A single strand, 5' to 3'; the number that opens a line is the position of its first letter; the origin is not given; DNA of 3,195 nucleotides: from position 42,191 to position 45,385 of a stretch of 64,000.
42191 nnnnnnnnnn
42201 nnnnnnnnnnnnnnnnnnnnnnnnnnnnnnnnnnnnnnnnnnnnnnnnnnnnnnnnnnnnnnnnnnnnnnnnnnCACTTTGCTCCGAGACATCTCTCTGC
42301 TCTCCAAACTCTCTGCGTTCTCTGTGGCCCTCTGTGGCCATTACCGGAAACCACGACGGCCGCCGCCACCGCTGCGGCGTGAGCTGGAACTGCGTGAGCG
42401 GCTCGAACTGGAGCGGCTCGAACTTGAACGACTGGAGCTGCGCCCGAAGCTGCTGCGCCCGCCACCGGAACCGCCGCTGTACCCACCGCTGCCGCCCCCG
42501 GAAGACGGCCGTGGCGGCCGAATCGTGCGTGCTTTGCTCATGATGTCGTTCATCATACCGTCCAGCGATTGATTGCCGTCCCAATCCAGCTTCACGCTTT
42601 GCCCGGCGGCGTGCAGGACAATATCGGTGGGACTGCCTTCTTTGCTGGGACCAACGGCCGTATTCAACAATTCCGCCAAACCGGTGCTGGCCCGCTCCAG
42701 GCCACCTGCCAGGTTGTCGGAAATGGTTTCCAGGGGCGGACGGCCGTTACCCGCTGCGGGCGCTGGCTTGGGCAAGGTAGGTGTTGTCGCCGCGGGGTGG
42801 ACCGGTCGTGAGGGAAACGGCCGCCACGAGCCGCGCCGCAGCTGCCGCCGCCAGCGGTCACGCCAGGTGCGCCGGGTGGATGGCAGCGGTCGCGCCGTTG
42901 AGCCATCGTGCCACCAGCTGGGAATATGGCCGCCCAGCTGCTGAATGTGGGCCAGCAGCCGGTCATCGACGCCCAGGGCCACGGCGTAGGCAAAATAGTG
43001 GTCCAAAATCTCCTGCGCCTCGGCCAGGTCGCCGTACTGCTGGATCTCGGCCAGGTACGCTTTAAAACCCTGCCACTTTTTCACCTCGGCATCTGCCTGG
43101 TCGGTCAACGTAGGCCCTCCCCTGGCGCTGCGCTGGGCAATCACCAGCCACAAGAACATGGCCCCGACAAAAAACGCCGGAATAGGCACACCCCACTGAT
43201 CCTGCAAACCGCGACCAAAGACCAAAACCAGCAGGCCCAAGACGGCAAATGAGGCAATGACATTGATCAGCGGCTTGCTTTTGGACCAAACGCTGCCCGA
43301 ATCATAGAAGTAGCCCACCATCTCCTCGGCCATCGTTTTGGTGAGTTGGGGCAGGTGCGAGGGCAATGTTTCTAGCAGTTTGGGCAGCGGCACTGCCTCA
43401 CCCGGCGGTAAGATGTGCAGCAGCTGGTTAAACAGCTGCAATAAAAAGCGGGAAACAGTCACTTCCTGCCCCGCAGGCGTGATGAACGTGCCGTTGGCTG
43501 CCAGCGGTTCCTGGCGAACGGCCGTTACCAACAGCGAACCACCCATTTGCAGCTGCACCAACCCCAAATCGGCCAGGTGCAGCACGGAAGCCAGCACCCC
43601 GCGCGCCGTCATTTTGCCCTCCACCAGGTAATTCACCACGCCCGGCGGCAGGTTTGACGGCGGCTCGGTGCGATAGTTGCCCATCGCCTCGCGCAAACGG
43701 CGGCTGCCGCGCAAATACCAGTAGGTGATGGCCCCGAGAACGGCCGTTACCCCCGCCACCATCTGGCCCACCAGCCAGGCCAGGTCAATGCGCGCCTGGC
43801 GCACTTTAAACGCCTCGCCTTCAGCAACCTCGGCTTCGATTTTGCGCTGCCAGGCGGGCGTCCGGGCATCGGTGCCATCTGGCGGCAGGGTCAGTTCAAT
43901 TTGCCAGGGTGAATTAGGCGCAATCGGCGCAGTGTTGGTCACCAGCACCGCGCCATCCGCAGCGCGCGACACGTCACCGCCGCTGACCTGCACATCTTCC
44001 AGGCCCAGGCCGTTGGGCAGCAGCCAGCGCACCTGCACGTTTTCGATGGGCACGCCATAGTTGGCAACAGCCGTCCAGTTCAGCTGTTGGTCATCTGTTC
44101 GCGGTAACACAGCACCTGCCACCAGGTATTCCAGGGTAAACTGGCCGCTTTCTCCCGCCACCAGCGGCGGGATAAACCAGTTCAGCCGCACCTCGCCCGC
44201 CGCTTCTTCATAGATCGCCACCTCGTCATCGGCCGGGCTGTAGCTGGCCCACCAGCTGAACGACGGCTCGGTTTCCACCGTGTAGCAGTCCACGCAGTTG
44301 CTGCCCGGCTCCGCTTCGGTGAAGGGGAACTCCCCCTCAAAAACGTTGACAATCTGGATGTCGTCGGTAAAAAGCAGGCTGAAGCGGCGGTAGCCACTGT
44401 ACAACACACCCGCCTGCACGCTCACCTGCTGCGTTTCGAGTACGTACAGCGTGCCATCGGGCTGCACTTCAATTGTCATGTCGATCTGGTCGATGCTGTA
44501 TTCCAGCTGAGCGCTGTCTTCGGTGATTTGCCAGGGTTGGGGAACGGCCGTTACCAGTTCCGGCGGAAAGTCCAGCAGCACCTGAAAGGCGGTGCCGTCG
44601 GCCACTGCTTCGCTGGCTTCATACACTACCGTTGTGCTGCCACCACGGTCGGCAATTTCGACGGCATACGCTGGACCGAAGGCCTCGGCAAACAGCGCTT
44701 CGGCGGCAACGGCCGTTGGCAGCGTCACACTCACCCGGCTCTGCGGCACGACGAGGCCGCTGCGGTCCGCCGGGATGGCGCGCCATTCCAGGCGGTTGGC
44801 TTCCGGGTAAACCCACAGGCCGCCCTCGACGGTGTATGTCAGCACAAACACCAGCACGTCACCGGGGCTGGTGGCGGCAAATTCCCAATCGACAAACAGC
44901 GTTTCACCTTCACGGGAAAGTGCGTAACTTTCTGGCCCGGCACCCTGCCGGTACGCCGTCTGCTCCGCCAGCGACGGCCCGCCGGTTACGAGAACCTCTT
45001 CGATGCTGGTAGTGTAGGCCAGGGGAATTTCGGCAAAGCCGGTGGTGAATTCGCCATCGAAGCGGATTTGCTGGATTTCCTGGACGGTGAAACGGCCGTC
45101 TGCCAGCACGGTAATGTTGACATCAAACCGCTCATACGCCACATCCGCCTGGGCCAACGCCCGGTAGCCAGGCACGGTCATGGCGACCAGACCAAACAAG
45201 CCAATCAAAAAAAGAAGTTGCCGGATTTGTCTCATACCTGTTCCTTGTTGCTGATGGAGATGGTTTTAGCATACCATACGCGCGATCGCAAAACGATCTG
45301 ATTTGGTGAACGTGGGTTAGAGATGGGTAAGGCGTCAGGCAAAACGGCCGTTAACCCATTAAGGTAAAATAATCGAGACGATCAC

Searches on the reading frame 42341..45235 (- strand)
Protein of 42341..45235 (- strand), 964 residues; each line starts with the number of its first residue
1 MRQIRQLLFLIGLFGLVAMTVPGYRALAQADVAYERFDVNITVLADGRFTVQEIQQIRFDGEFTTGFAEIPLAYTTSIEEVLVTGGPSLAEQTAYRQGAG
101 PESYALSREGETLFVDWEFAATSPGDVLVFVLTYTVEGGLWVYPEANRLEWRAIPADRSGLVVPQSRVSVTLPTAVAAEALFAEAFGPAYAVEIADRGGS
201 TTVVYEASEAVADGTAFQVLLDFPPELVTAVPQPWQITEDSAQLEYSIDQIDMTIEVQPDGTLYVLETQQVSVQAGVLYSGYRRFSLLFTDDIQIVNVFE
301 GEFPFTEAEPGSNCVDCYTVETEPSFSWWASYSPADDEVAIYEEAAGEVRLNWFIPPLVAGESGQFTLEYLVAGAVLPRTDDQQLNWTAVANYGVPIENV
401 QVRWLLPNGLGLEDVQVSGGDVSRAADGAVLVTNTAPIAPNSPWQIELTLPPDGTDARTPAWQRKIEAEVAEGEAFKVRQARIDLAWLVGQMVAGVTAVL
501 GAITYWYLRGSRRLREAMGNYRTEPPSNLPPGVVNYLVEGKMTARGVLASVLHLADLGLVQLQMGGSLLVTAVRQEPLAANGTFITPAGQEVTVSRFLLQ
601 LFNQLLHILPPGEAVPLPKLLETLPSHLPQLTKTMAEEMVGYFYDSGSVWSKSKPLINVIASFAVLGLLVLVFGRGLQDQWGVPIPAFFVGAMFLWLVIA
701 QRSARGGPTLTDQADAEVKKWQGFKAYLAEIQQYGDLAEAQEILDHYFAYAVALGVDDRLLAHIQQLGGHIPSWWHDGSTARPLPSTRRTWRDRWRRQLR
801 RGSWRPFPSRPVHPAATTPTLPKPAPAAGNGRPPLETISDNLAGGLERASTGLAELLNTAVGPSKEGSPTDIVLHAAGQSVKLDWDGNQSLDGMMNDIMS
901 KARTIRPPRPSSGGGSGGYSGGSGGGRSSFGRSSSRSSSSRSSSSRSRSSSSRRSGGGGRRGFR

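Call 13: search_protein_families(library=pfam, proteins=[window:42341-45235:-], max_evalue=0.001)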
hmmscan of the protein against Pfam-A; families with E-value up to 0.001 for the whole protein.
window:42341-45235:- (964 aa): 2 families
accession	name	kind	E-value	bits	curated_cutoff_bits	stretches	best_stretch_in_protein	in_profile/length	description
PF09972.14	DUF2207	-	4.2e-24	86.1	24.4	2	247-447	1-169/172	Predicted membrane protein (DUF2207) N-terminal domain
PF20990.2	DUF2207_C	-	5.3e-20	72.6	33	1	520-760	3-243/247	Predicted membrane protein (DUF2207) C-terminal domain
